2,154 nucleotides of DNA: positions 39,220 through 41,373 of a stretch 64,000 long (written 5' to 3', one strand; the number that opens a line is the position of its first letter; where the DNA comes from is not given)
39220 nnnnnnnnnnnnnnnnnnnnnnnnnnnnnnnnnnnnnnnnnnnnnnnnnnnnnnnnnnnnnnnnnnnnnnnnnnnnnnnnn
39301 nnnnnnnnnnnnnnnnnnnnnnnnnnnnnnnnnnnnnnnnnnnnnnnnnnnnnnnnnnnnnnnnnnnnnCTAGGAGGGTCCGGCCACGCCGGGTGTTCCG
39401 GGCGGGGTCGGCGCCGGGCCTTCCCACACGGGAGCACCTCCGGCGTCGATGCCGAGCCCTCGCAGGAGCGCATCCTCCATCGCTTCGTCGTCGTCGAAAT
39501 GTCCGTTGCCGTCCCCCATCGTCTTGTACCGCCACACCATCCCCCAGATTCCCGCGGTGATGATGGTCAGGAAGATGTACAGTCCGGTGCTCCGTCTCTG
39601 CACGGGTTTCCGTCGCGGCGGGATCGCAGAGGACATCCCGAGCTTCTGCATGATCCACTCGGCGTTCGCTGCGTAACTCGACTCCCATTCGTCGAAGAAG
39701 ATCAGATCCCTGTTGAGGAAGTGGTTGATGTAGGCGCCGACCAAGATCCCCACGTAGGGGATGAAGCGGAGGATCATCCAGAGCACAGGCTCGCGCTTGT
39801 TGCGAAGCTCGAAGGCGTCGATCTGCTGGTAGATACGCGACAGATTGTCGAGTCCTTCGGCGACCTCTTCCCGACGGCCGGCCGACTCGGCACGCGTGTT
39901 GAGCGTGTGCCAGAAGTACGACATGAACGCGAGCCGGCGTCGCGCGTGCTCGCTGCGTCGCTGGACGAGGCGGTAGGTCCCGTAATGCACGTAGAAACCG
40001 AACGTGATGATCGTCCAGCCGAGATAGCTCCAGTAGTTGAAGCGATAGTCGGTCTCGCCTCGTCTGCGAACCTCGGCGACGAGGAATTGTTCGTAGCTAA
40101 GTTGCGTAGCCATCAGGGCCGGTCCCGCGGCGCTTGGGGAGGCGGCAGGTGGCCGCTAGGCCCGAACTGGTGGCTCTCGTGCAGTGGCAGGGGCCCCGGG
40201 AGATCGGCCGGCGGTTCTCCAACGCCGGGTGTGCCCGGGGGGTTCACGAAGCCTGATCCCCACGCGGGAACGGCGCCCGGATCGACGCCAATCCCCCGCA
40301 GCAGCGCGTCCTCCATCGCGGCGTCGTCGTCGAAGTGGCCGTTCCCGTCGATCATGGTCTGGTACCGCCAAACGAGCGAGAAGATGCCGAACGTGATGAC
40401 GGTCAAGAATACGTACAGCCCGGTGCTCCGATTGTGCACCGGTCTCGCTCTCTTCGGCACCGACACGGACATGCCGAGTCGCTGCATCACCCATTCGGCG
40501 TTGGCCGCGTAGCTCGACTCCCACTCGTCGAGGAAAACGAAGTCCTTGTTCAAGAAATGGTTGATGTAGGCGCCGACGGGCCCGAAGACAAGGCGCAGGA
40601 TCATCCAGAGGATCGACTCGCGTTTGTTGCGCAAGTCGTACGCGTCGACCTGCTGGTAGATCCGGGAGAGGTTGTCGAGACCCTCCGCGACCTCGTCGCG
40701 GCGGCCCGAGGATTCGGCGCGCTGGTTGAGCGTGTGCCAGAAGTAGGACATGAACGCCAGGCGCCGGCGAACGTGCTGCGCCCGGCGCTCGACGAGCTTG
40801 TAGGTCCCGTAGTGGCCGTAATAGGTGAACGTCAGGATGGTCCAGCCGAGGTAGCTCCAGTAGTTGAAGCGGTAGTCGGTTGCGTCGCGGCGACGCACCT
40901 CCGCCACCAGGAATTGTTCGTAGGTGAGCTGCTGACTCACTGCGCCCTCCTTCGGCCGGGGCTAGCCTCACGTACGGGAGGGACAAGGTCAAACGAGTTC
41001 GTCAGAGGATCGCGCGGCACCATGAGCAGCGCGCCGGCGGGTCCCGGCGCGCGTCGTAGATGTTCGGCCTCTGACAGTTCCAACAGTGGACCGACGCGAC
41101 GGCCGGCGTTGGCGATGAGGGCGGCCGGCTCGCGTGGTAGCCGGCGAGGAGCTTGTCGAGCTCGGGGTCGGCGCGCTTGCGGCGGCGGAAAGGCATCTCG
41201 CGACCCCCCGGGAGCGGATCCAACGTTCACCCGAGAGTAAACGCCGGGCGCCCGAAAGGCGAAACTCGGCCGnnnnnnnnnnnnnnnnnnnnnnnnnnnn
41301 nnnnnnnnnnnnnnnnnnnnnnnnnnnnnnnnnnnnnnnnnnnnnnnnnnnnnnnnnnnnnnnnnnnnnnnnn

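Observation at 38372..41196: Uncharacterised membrane cluster: zinc-ribbon peptide, two tandem DUF4234 paralogs, and a convergent lipoprotein, all with proline-rich tails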

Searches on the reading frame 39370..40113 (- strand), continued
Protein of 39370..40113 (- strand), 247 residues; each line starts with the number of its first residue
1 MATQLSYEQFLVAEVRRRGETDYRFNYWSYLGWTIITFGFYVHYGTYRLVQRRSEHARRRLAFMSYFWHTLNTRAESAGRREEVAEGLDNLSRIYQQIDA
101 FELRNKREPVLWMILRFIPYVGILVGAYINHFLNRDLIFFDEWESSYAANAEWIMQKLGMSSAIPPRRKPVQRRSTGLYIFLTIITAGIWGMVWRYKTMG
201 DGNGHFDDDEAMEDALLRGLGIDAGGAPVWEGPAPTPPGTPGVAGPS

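Call 69: find_encoding_contigs(protein=P0237, flank=6000, max_places=3)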
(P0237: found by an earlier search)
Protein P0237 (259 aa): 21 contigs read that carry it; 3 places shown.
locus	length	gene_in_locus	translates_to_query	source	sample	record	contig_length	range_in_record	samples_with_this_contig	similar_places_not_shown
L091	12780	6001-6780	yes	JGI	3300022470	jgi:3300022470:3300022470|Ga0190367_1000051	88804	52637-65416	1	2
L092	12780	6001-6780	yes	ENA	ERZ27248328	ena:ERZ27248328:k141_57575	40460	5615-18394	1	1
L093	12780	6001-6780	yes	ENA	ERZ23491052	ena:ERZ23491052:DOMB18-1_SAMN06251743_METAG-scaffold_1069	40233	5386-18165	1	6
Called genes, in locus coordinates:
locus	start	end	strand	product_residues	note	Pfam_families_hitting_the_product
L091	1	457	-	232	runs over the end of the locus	-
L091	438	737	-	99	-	-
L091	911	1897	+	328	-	PF02195:ParB_N, PF17762:HTH_ParB (weak)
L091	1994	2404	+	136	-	-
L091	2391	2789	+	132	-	-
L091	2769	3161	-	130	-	PF03259:Robl_LC7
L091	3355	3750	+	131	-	-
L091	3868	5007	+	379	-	PF01408:GFO_IDH_MocA, PF22725:GFO_IDH_MocA_C3, PF02894:GFO_IDH_MocA_C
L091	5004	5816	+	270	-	PF01261:AP_endonuc_2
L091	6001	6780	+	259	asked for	PF14018:DUF4234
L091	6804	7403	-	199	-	PF01066:CDP-OH_P_transf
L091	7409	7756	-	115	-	PF01849:NAC, PF19026:UBA_HYPK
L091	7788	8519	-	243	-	PF04256:DUF434, PF18481:DUF5616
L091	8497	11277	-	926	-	PF01411:tRNA-synt_2c, PF07973:tRNA_SAD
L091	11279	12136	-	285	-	PF00466:Ribosomal_L10, PF17777:RL10P_insert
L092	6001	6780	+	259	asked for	PF14018:DUF4234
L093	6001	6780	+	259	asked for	PF14018:DUF4234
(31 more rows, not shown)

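Call 70: find_encoding_contigs(protein=P0147, flank=6000, max_places=1)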
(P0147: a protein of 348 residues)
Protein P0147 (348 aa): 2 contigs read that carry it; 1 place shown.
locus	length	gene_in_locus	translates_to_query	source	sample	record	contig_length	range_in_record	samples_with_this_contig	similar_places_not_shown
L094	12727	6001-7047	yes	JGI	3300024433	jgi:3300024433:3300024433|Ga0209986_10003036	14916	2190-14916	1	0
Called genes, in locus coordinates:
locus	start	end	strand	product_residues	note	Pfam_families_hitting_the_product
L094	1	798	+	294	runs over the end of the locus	PF20316:DUF6612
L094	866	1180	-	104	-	PF01035:DNA_binding_1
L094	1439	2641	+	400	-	PF01841:Transglut_core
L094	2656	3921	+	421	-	PF00092:VWA, PF13519:VWA_2, PF13768:VWA_3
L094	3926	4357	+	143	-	PF00498:FHA (weak)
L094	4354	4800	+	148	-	PF13240:Zn_Ribbon_1 (faint), PF00498:FHA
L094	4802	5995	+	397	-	PF13367:PrsW-protease, PF00498:FHA, PF16697:Yop-YscD_cpl (faint), PF00498:FHA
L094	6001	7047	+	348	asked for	PF14018:DUF4234 (weak), PF00498:FHA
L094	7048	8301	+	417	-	PF00069:Pkinase, PF07714:PK_Tyr_Ser-Thr, PF01163:RIO1 (faint), PF06176:WaaY (faint), PF17667:Pkinase_fungal (weak), PF00498:FHA (weak)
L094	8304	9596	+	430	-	PF09822:ABC_transp_aux (weak), PF06283:ThuA, PF14258:DUF4350, PF23355:IFT52_GIFT (faint), PF27016:TCAF_N (faint), PF07705:CARDB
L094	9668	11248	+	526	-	PF13672:PP2C_2, PF00481:PP2C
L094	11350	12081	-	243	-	PF00977:His_biosynth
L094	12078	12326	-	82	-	-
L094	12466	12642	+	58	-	-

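Call 71: find_encoding_contigs(protein=P0194, flank=5000, max_places=3)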
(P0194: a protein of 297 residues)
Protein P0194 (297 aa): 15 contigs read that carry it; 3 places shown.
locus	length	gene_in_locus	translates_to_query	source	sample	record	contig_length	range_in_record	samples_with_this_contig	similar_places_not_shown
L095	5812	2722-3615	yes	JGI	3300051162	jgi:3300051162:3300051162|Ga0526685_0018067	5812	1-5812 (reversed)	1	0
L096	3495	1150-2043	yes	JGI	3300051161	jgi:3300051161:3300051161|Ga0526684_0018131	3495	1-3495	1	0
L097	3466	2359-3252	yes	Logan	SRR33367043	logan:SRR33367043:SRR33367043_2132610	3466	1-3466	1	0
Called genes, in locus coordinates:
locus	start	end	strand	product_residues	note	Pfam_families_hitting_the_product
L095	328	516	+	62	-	-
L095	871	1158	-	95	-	-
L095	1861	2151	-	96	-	PF08734:GYD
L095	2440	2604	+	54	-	-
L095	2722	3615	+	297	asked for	PF13240:Zn_Ribbon_1 (weak), PF14018:DUF4234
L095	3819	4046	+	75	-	-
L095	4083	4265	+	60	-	-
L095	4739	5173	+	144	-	-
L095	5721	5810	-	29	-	?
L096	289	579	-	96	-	PF08734:GYD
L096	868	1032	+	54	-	-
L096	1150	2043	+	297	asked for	PF13240:Zn_Ribbon_1 (weak), PF14018:DUF4234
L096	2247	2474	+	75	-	-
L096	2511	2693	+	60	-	-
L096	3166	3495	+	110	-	?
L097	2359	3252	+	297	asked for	PF13240:Zn_Ribbon_1 (weak), PF14018:DUF4234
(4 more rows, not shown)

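Call 72: find_encoding_contigs(protein=P0104, flank=5000, max_places=1)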
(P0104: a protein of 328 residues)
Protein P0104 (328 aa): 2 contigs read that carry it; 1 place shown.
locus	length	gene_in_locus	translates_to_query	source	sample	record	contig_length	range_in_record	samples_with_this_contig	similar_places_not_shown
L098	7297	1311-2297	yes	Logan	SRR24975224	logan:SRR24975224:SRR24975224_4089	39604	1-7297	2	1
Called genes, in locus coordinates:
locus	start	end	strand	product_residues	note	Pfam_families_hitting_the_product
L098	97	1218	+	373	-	-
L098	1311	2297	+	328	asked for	PF14018:DUF4234 (weak)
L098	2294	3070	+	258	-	PF00296:Bac_luciferase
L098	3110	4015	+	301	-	PF14018:DUF4234 (faint)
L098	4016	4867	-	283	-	PF11716:MDMPI_N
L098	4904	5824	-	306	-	PF00892:EamA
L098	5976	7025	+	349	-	PF01636:APH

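Call 73: find_encoding_contigs(protein=P0088, flank=5000, max_places=1)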
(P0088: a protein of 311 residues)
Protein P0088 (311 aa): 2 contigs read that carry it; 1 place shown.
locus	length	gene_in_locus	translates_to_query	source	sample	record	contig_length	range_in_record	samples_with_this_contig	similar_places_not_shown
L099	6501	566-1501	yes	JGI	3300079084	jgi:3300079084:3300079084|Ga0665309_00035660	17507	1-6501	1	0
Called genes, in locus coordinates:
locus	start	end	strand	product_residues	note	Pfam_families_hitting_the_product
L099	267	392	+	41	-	-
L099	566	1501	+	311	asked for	PF14018:DUF4234 (faint)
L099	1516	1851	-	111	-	-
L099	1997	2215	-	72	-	-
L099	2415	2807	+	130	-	-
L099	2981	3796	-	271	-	PF05721:PhyH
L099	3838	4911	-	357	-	PF08240:ADH_N, PF00107:ADH_zinc_N, PF13602:ADH_zinc_N_2 (weak)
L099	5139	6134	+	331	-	PF12760:Zn_ribbon_IS1595, PF12762:DDE_Tnp_IS1595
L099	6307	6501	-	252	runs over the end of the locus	PF12686:DUF3800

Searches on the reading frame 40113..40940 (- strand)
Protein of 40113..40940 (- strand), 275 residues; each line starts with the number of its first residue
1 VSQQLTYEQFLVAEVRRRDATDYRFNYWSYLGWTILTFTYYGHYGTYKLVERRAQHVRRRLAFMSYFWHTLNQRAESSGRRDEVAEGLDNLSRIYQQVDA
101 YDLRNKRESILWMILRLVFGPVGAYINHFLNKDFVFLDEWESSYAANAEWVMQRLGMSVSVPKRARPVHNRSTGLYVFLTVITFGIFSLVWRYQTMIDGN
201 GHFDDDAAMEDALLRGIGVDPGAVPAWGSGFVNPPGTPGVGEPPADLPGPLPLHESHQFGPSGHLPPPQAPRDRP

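Call 3: search_protein_families(library=pfam, proteins=[window:40113-40940:-], max_evalue=1)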
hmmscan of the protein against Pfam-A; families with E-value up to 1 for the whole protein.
window:40113-40940:- (275 aa): 1 family
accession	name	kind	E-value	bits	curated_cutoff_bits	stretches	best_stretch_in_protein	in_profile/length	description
PF14018.11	DUF4234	-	1.9e-07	31.5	25.3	1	171-198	1-28/70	Domain of unknown function (DUF4234)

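Call 4: search_protein_families(library=ncbifam, proteins=[window:40113-40940:-], max_evalue=1)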
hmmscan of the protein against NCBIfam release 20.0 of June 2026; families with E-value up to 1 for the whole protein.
window:40113-40940:- (275 aa): 1 family
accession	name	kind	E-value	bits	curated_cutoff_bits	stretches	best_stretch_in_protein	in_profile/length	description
NF009644.1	PRK13169.1-5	equivalog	0.03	14.9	130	1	51-97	42-88/116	DNA replication initiation control protein YabA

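Call 43: search_protein_families(library=padloc, proteins=[window:40113-40940:-], max_evalue=0.1)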
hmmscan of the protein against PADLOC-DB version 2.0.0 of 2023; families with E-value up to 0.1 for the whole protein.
window:40113-40940:- (275 aa): 0 families

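Call 44: search_protein_families(library=phrogs, proteins=[window:40113-40940:-], max_evalue=0.1)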
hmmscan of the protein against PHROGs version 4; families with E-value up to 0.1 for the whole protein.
window:40113-40940:- (275 aa): 2 families
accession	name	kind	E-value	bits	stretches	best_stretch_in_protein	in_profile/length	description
phrog_36299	-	unknown function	0.05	14.6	1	73-105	25-57/61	-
phrog_34413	-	unknown function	0.1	13.6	0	175-193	48-66/91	-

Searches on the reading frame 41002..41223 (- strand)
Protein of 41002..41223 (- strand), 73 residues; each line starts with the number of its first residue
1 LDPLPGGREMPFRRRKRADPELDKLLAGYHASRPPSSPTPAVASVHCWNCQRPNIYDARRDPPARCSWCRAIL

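Call 3: search_protein_families(library=pfam, proteins=[window:41002-41223:-], max_evalue=1)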
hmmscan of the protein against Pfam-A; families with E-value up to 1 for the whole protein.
window:41002-41223:- (73 aa): 1 family
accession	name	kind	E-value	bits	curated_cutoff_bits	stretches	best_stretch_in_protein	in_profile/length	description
PF09788.14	Tmemb_55A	-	0.05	13.2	30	1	31-72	137-178/248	Transmembrane protein 55A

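Call 4: search_protein_families(library=ncbifam, proteins=[window:41002-41223:-], max_evalue=1)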
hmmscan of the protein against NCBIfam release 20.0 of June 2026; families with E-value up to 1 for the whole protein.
window:41002-41223:- (73 aa): 0 families

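Call 34: find_homologous_proteins(query=window:41002-41196:-, max_evalue=0.01)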
Query window:41002-41196:- (64 aa): 3 proteins with E <= 0.01 among 3 candidates.
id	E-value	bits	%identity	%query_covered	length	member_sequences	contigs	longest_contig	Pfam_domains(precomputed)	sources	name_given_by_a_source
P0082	5.7e-33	130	83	100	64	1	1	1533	-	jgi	jgi:hypothetical protein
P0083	4.2e-27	111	77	100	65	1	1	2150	-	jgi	jgi:hypothetical protein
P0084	6.7e-17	79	61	97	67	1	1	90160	-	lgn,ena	-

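Call 43: search_protein_families(library=padloc, proteins=[window:41002-41196:-], max_evalue=0.1)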
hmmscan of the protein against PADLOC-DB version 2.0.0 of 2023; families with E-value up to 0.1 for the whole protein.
window:41002-41196:- (64 aa): 0 families

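Call 44: search_protein_families(library=phrogs, proteins=[window:41002-41196:-], max_evalue=0.1)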
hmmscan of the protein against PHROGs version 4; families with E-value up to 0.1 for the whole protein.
window:41002-41196:- (64 aa): 1 family
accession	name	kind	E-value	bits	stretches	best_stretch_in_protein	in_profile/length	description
phrog_19431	-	unknown function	0.0041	18.1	1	22-62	7-47/81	-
